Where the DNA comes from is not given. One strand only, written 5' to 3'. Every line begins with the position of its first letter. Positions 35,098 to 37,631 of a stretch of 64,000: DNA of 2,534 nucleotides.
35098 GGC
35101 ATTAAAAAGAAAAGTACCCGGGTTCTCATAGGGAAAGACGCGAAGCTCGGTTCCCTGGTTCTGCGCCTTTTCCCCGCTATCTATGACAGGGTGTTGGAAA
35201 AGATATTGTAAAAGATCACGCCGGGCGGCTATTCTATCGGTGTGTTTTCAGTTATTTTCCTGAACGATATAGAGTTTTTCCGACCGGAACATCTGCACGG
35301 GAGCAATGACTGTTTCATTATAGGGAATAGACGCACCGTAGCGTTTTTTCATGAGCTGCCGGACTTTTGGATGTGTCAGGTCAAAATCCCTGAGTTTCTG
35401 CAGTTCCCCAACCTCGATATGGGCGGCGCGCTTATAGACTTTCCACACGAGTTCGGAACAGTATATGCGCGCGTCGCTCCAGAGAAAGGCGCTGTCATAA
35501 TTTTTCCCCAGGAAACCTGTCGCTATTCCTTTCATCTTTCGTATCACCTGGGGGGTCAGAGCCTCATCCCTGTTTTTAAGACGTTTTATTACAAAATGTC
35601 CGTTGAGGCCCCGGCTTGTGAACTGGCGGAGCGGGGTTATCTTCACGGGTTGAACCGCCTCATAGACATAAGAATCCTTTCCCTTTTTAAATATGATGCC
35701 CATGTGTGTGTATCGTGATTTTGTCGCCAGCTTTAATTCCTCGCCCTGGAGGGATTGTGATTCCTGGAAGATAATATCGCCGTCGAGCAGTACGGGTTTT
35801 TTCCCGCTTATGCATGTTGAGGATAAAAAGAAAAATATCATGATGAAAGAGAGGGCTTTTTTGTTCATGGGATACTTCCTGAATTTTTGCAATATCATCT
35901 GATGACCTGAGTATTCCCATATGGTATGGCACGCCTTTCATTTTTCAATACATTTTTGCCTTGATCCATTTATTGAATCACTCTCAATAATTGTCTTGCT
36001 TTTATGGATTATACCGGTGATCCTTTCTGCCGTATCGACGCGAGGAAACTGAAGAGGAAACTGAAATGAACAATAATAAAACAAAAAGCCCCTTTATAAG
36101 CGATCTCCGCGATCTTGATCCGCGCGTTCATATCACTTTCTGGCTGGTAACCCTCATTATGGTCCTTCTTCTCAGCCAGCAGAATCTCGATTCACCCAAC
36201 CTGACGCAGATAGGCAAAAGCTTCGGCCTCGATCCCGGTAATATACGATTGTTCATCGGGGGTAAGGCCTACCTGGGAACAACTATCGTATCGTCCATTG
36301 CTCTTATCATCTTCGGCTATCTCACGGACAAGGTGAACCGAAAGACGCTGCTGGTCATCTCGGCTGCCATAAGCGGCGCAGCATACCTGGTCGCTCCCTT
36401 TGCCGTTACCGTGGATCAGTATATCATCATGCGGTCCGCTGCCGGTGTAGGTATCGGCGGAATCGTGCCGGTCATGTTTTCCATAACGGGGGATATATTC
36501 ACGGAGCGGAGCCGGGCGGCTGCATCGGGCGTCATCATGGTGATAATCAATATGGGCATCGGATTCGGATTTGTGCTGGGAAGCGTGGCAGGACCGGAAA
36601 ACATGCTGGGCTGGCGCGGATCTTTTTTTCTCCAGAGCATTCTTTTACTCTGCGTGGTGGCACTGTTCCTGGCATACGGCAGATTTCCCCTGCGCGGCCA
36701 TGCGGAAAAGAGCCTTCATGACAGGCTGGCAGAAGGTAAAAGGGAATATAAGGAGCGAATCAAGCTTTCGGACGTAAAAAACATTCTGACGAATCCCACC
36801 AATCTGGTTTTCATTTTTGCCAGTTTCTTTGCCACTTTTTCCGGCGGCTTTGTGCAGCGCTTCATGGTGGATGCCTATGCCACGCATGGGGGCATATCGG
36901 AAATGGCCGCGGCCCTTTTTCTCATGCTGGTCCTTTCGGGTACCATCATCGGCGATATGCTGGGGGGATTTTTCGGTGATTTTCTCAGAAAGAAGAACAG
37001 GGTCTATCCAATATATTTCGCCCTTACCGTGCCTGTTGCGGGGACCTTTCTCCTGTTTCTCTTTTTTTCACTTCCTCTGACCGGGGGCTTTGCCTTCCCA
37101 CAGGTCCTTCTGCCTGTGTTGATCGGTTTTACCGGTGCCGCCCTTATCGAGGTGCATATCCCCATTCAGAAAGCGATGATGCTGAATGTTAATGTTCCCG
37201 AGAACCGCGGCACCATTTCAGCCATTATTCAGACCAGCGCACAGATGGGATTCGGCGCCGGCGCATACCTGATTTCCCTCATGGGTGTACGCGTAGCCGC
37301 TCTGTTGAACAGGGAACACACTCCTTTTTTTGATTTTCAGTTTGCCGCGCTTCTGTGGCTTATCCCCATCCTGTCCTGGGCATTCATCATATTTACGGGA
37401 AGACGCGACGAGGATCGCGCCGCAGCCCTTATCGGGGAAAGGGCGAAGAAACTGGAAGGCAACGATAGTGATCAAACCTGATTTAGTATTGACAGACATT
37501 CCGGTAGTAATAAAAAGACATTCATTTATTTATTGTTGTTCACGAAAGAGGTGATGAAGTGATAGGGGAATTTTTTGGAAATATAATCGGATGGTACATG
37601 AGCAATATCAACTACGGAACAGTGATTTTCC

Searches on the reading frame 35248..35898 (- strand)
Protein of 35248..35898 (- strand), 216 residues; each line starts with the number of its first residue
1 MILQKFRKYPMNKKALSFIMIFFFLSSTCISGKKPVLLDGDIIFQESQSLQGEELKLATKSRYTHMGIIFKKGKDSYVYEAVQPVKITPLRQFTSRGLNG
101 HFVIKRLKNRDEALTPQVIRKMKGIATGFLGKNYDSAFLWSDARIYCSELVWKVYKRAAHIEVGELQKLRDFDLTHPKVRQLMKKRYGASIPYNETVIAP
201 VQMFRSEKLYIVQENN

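Call 19: search_protein_families(library=pfam, proteins=[window:35248-35898:-])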
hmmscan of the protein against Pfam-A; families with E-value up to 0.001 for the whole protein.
window:35248-35898:- (216 aa): 1 family
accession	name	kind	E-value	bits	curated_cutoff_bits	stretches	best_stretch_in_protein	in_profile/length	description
PF05708.18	Peptidase_C92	-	2.3e-30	106.3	27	1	39-212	4-165/166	Permuted papain-like amidase enzyme, YaeF/YiiX, C92 family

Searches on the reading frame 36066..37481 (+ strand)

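Call 19: search_protein_families(library=pfam, proteins=[window:36066-37481:+])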
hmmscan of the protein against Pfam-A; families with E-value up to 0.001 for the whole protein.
window:36066-37481:+ (471 aa): 1 family
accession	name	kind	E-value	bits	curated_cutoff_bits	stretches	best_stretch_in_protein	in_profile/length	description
PF07690.21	MFS_1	-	2.3e-32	112.7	33.4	1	43-399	16-346/347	Major Facilitator Superfamily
